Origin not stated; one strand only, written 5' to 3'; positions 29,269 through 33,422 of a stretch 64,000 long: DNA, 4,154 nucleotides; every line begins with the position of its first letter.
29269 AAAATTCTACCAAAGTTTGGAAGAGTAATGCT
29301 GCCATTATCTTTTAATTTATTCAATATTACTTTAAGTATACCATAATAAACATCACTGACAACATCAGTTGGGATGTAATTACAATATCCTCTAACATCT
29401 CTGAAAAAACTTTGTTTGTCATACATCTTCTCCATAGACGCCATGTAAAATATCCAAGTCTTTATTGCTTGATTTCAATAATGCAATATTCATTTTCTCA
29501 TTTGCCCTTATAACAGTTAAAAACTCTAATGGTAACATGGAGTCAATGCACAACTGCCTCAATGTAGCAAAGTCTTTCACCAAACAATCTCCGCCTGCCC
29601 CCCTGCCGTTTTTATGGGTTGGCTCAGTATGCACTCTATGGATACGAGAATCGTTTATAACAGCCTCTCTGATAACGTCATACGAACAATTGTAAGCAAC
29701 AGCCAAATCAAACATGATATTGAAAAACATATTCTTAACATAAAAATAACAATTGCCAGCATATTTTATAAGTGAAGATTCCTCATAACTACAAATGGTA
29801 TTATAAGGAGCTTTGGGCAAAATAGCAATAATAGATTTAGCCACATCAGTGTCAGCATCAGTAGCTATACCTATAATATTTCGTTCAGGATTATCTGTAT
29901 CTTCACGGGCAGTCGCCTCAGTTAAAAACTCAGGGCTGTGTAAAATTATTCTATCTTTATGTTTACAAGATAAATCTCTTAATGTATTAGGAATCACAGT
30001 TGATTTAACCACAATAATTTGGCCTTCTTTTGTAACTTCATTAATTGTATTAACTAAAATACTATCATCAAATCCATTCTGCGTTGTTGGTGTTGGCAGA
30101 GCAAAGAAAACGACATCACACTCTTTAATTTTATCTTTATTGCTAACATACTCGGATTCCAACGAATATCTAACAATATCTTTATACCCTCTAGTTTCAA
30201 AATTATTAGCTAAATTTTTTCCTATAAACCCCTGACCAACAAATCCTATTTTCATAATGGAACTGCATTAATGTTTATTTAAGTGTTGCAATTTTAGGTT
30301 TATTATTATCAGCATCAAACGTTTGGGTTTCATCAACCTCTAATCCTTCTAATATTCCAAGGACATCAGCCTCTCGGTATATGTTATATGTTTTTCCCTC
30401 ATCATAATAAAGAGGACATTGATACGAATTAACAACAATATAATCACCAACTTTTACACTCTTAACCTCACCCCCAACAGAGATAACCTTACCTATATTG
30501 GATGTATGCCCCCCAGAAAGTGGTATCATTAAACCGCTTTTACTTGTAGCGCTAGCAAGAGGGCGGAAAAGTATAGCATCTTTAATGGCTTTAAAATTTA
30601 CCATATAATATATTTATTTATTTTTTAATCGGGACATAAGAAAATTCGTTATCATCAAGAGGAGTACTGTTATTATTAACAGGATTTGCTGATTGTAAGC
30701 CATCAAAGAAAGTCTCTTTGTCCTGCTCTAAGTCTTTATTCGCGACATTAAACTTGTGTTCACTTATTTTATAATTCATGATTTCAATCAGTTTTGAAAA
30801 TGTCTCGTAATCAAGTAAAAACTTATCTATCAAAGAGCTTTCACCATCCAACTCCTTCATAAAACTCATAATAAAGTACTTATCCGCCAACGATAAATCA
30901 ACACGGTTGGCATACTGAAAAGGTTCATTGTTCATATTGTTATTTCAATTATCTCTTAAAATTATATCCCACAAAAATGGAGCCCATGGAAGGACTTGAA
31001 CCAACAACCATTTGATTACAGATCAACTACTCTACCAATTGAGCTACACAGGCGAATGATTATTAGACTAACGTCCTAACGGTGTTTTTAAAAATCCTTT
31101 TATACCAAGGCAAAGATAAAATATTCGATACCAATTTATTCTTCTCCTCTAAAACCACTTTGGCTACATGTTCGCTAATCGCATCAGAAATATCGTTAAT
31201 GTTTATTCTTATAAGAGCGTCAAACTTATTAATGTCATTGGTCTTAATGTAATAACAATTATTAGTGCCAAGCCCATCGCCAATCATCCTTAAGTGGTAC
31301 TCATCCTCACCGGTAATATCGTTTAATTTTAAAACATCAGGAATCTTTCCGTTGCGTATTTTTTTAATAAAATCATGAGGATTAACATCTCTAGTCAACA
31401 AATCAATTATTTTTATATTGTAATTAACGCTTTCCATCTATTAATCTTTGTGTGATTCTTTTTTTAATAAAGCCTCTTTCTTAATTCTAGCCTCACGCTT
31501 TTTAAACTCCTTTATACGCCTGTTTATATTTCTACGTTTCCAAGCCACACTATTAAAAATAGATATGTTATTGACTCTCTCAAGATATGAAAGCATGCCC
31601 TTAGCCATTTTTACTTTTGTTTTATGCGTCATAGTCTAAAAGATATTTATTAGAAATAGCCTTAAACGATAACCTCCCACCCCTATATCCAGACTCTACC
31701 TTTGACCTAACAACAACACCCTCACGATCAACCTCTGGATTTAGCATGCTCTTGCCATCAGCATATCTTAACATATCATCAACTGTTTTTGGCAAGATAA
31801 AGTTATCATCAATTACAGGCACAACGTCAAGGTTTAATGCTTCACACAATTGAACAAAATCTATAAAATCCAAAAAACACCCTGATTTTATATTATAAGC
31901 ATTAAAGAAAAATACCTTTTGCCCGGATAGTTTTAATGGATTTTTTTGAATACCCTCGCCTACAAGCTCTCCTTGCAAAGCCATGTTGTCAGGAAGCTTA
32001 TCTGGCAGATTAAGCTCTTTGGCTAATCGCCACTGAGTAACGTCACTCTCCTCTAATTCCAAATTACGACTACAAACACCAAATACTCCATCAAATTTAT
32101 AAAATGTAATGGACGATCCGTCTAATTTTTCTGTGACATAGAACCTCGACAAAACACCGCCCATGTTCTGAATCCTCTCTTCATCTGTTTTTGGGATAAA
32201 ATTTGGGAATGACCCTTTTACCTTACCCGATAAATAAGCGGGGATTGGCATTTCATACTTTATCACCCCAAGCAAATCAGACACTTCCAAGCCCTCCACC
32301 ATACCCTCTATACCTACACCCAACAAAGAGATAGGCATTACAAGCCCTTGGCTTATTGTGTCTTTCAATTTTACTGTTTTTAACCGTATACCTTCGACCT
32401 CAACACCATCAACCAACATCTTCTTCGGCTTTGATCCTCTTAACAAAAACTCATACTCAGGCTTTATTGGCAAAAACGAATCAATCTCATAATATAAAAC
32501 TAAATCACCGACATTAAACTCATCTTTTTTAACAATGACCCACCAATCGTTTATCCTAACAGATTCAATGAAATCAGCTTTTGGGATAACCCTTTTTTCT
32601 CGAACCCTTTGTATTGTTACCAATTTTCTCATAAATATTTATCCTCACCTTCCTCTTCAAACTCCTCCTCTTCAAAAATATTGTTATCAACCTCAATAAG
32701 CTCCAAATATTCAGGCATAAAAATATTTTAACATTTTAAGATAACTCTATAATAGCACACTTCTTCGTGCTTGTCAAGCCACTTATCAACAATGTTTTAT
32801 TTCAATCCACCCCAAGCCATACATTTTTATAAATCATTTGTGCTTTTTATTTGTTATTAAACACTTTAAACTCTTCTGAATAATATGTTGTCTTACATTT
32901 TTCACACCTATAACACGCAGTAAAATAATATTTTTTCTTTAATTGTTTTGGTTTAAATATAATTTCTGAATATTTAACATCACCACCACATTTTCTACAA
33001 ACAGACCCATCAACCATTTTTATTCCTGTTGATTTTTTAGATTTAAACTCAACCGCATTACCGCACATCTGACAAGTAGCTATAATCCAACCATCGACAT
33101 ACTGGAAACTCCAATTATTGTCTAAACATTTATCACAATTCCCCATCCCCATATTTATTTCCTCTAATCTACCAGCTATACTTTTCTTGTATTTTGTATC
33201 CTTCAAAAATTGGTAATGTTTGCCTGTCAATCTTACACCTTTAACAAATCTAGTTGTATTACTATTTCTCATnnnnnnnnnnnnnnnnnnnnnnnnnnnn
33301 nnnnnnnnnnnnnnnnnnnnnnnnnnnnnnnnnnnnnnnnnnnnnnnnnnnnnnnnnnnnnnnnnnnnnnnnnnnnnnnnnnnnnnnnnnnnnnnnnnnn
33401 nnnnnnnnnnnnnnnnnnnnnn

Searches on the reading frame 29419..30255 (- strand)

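Call 10: search_protein_families(library=phrogs, proteins=[window:29419-30255:-], max_evalue=0.001)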
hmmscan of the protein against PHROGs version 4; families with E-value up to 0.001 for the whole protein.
window:29419-30255:- (278 aa): 1 family
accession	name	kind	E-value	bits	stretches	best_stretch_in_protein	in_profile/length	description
phrog_9148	-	other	1e-33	117.9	1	38-261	69-300/382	UDP-glucose dehydrogenase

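Call 11: search_protein_families(library=pfam, proteins=[window:29419-30255:-], max_evalue=0.001)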
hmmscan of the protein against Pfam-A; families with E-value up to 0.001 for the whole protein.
window:29419-30255:- (278 aa): 4 families
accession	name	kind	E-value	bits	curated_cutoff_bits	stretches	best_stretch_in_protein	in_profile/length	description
PF03721.20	UDPG_MGDP_dh_N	-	5.5e-17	62.4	27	1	39-140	70-185/187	UDP-glucose/GDP-mannose dehydrogenase family, NAD binding domain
PF00984.24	UDPG_MGDP_dh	-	2.8e-10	40.6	25.4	1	159-250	2-89/94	UDP-glucose/GDP-mannose dehydrogenase family, central domain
PF03446.21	NAD_binding_2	-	0.00013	22.4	21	0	2-101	1-109/161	NAD binding domain of 6-phosphogluconate dehydrogenase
PF03807.23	F420_oxidored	-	0.0009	20.2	21.6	0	2-56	1-70/94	NADP oxidoreductase coenzyme F420-dependent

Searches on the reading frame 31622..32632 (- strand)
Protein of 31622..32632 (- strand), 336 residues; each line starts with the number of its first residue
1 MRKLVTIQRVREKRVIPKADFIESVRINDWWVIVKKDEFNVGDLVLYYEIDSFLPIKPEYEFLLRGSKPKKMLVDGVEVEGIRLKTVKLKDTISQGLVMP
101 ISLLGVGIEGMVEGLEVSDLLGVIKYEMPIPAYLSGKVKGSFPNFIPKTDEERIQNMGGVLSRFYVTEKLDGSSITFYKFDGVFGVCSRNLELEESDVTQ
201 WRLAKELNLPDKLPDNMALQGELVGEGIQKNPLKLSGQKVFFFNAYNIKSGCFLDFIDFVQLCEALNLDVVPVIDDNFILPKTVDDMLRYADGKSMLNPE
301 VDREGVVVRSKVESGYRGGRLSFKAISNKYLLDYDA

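Call 10: search_protein_families(library=phrogs, proteins=[window:31622-32632:-], max_evalue=0.001)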
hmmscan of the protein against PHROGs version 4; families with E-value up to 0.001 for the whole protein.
window:31622-32632:- (336 aa): 2 families
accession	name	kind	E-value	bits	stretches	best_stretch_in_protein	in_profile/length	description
phrog_968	-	DNA, RNA and nucleotide metabolism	7.2e-73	246.8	1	1-333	7-391/398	RNA ligase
phrog_548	-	DNA, RNA and nucleotide metabolism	7e-11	42.9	1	153-330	20-233/341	RNA ligase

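Call 11: search_protein_families(library=pfam, proteins=[window:31622-32632:-], max_evalue=0.001)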
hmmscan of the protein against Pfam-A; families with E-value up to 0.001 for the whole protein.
window:31622-32632:- (336 aa): 2 families
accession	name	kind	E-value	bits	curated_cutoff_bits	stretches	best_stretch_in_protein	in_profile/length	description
PF21189.3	PHA02142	-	1.8e-31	108.9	27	1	4-101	1-92/92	PHA02142 OB-fold domain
PF09414.15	RNA_ligase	-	3.1e-25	89.7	27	1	163-326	2-171/171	RNA ligase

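Call 33: find_related_loci(query=window:31622-32632:-, collection=viral_contigs, flank=10000)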
Query window:31622-32632:- (336 aa) in viral_contigs; peptide patterns used: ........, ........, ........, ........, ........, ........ (x = any residue, [..] = any of these).
90 stretches matched a pattern; 85 encode a relative of the query (tblastn E <= 1e-3); the best 80 are kept; 80 distinct loci.
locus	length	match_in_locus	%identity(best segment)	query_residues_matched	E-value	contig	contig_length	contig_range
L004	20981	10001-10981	63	1-333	5e-135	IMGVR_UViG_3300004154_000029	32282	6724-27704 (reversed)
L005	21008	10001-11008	62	1-332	8e-135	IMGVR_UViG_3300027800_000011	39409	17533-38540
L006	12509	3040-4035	61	1-332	2e-134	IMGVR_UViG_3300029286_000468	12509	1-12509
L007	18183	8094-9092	56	2-333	3e-117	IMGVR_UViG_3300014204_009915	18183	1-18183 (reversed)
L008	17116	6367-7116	66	1-254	1e-106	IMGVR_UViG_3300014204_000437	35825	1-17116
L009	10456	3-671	65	114-336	4e-95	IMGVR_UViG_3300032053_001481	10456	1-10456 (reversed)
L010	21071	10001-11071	48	2-332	7e-94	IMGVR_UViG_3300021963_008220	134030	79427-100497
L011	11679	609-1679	48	2-332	7e-94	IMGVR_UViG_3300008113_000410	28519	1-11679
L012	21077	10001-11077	49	2-332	1e-92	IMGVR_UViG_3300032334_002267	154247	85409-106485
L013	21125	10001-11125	45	2-332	2e-90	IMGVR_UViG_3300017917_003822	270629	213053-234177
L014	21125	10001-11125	44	2-332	2e-87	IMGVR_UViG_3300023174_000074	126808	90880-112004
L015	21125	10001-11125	44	2-332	1e-87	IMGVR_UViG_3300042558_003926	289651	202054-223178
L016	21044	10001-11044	43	2-335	9e-80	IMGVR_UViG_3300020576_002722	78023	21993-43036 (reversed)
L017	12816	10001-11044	43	2-335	3e-79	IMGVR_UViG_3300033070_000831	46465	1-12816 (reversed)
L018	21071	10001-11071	49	2-332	5e-93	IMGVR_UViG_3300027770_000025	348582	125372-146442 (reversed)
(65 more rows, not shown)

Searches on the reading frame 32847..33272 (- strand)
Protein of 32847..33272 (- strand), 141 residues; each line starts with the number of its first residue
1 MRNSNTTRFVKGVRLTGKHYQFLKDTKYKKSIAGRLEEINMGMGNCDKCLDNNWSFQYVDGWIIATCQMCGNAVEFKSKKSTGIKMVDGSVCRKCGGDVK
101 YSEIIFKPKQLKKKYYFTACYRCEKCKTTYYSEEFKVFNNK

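Call 10: search_protein_families(library=phrogs, proteins=[window:32847-33272:-], max_evalue=0.001)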
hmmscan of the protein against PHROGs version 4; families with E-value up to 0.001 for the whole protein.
window:32847-33272:- (141 aa): 0 families

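Call 11: search_protein_families(library=pfam, proteins=[window:32847-33272:-], max_evalue=0.001)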
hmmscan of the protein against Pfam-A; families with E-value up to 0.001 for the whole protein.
window:32847-33272:- (141 aa): 1 family
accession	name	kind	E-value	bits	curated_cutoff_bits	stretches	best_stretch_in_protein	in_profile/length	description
PF24042.1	DUF7351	-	0.00038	20.7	31.2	0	83-132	60-106/177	Domain of unknown function (DUF7351)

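Call 19: find_related_loci(query=window:32847-33272:-, collection=viral_contigs, flank=10000)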
Query window:32847-33272:- (141 aa) in viral_contigs; peptide patterns used: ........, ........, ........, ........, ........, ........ (x = any residue, [..] = any of these).
4 stretches matched a pattern, but none encodes a relative of the query by tblastn (E <= 1e-3).

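Call 81: search_protein_families(library=pfam, proteins=[window:32847-33272:-], max_evalue=0.01)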
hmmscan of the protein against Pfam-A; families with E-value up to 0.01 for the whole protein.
window:32847-33272:- (141 aa): 1 family
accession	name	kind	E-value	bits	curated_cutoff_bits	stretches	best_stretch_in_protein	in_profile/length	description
PF24042.1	DUF7351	-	0.00038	20.7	31.2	0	83-132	60-106/177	Domain of unknown function (DUF7351)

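Call 105: search_solved_structures(query=window:32850-33272:-, max_evalue=1)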
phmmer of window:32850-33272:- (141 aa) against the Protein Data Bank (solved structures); distinct sequences matched with E-value up to 1: 2.
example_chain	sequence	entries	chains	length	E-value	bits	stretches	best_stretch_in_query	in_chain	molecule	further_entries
1aw0_A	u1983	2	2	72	0.4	13.7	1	65-112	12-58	MENKES COPPER-TRANSPORTING ATPASE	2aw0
4ic3_A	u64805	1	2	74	0.59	13.1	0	45-75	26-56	E3 ubiquitin-protein ligase XIAP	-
